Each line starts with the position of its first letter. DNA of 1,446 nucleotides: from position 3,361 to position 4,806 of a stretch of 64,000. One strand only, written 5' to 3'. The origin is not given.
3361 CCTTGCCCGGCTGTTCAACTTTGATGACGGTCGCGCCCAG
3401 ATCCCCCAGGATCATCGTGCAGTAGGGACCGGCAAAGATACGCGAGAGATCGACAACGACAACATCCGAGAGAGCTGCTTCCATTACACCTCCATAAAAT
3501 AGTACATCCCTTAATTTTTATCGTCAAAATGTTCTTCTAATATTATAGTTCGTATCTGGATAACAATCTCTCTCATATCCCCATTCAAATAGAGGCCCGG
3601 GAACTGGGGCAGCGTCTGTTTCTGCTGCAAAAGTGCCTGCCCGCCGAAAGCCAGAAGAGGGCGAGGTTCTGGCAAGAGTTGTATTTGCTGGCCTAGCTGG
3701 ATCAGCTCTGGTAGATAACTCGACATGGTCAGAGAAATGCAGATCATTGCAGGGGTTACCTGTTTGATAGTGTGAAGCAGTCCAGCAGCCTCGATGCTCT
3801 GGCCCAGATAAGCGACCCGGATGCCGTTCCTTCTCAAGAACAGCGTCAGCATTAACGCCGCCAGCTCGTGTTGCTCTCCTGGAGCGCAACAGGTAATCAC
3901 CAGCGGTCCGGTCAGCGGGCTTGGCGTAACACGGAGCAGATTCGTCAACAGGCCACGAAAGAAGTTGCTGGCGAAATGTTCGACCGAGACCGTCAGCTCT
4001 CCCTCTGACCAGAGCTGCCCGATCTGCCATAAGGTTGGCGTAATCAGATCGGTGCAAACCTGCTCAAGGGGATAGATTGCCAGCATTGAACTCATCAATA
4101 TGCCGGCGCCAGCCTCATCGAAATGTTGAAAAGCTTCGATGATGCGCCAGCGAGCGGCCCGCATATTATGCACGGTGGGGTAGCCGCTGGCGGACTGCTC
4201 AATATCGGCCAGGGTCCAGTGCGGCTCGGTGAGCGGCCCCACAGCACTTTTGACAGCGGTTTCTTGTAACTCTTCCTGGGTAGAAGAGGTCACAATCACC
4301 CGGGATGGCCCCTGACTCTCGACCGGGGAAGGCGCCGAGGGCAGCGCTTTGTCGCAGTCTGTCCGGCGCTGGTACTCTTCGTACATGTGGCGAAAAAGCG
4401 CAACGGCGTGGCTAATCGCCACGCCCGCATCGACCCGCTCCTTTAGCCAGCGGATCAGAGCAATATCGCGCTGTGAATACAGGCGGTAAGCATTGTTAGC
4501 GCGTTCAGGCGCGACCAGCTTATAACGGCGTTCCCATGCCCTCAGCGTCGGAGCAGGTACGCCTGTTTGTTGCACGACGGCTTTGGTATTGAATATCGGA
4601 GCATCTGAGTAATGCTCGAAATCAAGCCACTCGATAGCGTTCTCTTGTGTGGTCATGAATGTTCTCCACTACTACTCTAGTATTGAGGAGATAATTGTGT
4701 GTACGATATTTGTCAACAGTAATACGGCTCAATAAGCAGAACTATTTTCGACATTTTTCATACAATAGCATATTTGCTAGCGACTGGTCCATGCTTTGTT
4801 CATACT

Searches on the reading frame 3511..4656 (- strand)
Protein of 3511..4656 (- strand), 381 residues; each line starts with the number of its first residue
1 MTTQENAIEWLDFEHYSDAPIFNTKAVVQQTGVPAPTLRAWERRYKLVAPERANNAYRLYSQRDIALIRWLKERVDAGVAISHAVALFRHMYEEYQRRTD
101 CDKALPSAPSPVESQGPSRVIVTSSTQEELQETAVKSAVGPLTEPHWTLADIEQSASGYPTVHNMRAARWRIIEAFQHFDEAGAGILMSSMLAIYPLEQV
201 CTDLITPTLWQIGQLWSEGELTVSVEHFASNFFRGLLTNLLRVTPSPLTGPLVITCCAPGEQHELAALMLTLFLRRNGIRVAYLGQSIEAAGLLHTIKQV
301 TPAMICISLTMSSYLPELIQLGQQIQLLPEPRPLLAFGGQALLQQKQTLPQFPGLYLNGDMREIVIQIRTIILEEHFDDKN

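Call 12: search_protein_families(library=pfam, proteins=[window:3511-4656:-], max_evalue=0.00001)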
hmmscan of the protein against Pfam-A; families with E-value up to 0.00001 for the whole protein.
window:3511-4656:- (381 aa): 4 families
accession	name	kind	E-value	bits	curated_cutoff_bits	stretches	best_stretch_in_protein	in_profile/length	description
PF13411.12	MerR_1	-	4.1e-11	43.3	21.6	1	24-88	3-66/69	MerR HTH family regulatory protein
PF02607.22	B12-binding_2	-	5.8e-10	39.7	23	1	171-238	4-71/74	B12 binding domain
PF02310.24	B12-binding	-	9.3e-09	35.6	32.1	1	253-341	3-90/121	B12 binding domain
PF00376.29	MerR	-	4.2e-08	33.3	28.2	1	24-60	2-38/38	MerR family regulatory protein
